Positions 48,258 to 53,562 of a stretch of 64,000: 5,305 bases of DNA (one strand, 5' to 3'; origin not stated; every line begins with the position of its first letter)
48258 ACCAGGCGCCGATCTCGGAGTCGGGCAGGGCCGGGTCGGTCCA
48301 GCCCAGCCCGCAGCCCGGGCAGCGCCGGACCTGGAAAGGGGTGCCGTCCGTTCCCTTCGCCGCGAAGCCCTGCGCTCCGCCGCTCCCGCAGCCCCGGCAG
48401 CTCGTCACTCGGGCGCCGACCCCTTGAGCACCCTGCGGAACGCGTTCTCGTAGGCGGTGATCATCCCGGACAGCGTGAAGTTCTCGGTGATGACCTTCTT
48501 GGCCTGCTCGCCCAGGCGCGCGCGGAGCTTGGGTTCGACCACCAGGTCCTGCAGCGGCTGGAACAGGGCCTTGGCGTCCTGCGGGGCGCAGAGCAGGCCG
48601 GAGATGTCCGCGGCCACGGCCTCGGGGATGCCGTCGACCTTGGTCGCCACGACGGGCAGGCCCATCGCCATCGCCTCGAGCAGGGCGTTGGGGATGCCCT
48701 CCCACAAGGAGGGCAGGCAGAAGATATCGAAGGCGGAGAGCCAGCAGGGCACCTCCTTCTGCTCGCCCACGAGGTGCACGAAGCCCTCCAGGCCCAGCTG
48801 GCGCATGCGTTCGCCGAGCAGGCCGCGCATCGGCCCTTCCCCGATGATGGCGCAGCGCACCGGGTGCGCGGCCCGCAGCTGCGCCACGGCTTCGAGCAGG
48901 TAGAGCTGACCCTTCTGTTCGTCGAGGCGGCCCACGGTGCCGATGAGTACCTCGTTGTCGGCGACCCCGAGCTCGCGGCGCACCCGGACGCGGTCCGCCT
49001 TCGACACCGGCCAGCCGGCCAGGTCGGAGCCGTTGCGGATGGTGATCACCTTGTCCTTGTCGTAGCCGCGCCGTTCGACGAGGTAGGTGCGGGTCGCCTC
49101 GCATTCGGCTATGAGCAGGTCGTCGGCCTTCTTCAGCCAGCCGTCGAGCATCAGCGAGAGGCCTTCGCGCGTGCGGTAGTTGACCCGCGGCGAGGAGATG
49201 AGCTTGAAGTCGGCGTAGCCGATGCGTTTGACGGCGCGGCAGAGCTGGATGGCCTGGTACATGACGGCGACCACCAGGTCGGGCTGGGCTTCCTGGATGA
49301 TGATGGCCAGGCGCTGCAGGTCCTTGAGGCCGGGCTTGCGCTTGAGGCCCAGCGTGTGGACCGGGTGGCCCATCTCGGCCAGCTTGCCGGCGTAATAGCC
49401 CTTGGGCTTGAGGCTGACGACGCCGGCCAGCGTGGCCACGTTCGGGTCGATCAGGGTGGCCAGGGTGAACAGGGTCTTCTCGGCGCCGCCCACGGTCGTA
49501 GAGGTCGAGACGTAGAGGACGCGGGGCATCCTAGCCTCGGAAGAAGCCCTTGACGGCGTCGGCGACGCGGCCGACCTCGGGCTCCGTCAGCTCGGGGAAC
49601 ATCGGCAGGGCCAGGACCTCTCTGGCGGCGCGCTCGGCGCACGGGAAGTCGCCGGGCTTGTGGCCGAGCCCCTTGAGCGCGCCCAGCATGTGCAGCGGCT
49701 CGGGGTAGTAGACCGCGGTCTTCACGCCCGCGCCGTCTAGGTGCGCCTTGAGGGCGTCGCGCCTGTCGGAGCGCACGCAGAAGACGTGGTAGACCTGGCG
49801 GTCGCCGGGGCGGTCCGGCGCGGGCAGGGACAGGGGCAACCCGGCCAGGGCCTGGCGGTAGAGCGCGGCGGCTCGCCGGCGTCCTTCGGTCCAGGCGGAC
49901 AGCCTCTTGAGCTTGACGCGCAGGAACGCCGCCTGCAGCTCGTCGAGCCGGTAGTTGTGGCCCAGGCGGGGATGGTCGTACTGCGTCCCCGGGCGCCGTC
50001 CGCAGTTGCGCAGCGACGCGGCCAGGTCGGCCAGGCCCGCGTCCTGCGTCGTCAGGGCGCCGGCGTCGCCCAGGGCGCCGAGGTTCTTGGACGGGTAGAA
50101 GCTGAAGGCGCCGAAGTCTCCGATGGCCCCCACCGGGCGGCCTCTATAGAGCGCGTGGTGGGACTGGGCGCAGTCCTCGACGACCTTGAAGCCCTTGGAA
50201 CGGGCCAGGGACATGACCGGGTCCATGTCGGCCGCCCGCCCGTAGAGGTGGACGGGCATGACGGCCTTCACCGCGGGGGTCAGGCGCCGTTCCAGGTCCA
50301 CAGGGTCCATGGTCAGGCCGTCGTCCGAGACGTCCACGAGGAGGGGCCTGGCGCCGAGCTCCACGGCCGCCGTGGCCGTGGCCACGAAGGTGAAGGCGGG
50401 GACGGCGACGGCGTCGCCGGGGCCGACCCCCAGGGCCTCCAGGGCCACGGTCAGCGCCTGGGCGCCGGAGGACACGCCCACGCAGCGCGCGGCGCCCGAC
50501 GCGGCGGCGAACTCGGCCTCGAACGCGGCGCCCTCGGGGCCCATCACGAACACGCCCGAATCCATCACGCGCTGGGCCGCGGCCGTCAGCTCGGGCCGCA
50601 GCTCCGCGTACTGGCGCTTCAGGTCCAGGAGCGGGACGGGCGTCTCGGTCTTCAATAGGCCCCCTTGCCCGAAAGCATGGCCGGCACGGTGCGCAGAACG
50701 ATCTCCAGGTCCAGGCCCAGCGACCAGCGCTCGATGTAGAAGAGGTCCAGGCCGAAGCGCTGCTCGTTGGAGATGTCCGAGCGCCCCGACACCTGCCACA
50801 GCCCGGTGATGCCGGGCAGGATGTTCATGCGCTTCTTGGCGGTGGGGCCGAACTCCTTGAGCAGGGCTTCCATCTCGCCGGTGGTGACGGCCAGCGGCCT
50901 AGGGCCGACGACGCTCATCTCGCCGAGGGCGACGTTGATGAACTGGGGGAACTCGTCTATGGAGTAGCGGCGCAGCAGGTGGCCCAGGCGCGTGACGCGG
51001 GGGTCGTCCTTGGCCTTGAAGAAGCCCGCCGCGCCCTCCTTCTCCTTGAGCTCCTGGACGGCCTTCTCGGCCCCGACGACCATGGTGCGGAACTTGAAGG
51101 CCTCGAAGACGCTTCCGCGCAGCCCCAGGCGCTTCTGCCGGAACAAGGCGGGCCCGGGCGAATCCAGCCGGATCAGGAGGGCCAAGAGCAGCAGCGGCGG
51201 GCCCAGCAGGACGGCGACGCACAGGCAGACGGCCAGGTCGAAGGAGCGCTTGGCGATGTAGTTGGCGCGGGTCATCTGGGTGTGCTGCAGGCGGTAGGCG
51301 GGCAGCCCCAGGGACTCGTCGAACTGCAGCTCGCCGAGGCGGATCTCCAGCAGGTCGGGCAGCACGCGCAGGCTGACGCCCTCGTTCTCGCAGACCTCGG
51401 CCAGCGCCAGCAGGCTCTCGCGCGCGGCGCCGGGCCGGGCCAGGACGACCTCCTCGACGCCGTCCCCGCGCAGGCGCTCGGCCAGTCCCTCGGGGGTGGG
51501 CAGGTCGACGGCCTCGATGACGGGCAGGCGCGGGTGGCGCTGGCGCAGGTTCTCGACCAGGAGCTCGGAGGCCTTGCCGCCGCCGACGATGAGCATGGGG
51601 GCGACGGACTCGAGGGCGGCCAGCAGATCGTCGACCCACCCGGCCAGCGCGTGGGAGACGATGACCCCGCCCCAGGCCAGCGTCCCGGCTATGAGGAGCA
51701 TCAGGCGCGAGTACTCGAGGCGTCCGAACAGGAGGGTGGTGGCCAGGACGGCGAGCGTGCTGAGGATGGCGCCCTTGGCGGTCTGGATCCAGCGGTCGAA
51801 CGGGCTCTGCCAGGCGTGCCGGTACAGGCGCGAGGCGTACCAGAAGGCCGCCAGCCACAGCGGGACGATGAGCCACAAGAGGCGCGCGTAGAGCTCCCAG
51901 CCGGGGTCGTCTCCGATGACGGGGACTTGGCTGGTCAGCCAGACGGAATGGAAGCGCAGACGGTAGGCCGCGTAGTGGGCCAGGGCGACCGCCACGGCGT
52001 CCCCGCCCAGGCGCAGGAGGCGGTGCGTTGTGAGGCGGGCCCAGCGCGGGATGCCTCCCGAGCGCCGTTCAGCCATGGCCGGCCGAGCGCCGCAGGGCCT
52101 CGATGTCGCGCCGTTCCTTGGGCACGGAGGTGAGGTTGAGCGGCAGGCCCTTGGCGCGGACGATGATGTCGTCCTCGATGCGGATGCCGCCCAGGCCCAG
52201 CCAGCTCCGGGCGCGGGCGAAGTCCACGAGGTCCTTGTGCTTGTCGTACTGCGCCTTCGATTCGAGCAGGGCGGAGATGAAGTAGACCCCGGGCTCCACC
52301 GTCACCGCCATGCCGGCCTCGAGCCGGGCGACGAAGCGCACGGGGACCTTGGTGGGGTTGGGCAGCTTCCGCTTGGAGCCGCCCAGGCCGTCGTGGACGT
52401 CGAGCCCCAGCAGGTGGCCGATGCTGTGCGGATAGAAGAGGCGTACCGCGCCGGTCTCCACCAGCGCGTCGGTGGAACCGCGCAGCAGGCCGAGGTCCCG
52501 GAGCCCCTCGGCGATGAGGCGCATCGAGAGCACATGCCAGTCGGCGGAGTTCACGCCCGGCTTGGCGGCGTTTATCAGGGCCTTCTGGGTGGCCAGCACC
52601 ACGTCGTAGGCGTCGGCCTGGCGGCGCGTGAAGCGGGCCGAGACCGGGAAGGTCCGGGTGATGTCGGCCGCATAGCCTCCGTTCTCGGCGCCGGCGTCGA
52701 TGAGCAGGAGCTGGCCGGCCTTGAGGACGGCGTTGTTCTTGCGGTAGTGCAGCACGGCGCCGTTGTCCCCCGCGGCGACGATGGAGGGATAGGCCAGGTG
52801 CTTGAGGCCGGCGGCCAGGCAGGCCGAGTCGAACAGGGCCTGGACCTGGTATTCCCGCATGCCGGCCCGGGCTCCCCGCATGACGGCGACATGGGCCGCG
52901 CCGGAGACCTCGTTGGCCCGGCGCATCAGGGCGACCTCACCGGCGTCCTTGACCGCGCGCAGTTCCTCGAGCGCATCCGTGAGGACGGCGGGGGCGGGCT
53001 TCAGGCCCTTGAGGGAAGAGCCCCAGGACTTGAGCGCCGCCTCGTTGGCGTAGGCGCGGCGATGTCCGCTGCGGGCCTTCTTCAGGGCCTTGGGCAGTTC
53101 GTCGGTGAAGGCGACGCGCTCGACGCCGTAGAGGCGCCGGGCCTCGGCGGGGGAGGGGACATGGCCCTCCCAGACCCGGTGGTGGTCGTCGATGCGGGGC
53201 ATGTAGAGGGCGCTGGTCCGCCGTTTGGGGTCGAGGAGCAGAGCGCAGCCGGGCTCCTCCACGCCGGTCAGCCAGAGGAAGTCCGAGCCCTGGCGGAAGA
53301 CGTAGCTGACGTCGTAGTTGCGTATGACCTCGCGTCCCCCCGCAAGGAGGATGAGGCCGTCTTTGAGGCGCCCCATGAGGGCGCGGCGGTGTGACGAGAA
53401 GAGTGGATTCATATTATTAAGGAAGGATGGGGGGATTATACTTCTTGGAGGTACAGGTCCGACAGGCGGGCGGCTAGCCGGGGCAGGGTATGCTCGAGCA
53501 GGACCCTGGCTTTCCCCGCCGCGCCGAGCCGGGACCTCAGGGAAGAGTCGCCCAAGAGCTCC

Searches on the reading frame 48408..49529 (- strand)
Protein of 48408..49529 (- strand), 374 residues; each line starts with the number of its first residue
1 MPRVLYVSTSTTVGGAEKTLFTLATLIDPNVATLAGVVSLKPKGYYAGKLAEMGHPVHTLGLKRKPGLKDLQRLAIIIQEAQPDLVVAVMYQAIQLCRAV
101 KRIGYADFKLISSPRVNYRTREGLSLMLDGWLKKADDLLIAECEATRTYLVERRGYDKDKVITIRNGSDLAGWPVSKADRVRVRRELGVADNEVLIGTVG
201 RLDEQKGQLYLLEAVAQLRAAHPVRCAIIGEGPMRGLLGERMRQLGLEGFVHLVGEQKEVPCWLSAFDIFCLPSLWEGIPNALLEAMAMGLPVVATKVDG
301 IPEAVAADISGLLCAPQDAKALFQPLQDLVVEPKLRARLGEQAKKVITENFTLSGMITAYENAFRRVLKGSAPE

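Call 56: search_protein_families(library=pfam, max_evalue=0.00001, proteins=[window:48408-49529:-])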
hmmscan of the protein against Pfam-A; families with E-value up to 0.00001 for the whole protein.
window:48408-49529:- (374 aa): 4 families
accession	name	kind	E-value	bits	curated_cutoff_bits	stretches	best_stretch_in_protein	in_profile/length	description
PF00534.26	Glycos_transf_1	-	2.3e-37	128.6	26.4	1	183-345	5-171/172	Glycosyl transferases group 1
PF13692.12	Glyco_trans_1_4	-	4.1e-37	128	27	1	195-329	3-139/142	Glycosyl transferases group 1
PF13439.12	Glyco_transf_4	-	7.3e-07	29.8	28.5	1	14-170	2-168/170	Glycosyltransferase Family 4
PF13579.12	Glyco_trans_4_4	-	1.6e-06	29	29.7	0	44-167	28-158/158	Glycosyl transferase 4-like domain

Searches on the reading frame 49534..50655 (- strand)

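Call 57: search_protein_families(library=pfam, max_evalue=0.00001, proteins=[window:49534-50655:-])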
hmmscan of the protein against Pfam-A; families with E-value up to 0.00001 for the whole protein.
window:49534-50655:- (374 aa): 1 family
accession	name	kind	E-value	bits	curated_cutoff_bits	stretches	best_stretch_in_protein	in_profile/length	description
PF01041.23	DegT_DnrJ_EryC1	-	1.6e-106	357.1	19.8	1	21-368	5-359/360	DegT/DnrJ/EryC1/StrS aminotransferase family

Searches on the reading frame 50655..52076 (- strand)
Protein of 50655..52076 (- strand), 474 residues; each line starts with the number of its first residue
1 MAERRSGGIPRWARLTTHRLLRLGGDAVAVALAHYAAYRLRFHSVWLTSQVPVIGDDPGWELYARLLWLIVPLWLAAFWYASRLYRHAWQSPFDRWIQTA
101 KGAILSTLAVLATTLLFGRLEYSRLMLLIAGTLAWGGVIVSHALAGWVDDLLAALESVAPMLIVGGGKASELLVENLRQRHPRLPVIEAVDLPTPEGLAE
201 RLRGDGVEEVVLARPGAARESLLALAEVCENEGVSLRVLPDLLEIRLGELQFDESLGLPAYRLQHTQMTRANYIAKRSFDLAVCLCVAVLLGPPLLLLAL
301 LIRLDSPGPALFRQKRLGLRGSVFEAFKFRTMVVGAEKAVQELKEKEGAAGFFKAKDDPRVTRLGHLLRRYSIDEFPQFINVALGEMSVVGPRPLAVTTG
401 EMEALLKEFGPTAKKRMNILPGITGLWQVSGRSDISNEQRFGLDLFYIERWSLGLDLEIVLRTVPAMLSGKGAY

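Call 57: search_protein_families(library=pfam, max_evalue=0.00001, proteins=[window:50655-52076:-])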
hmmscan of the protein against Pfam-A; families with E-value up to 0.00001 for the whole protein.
window:50655-52076:- (474 aa): 1 family
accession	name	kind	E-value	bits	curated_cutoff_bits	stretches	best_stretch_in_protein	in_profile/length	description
PF02397.22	Bac_transf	-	6.7e-59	198.9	27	1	276-468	1-178/179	Bacterial sugar transferase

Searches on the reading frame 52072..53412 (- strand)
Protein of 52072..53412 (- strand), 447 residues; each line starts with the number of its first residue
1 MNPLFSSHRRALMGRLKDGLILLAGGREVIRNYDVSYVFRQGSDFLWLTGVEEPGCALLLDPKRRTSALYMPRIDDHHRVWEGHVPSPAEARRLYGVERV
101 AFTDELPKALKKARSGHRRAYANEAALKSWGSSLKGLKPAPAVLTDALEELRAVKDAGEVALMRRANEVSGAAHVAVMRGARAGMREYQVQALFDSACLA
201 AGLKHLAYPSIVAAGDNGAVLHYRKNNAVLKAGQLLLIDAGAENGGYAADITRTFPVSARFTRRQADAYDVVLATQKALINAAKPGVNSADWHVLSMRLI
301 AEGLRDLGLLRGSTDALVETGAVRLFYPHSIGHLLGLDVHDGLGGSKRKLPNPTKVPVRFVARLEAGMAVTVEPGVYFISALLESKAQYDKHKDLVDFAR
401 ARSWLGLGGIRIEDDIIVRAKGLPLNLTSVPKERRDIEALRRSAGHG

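Call 57: search_protein_families(library=pfam, max_evalue=0.00001, proteins=[window:52072-53412:-])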
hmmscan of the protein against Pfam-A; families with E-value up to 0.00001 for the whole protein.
window:52072-53412:- (447 aa): 2 families
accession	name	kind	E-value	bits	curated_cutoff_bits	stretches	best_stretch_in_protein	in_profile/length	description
PF00557.29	Peptidase_M24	-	7.4e-57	192.9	23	1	162-419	2-207/208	Metallopeptidase family M24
PF05195.22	AMP_N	-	6.9e-31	106.9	24.6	1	6-118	2-118/121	Aminopeptidase P, N-terminal domain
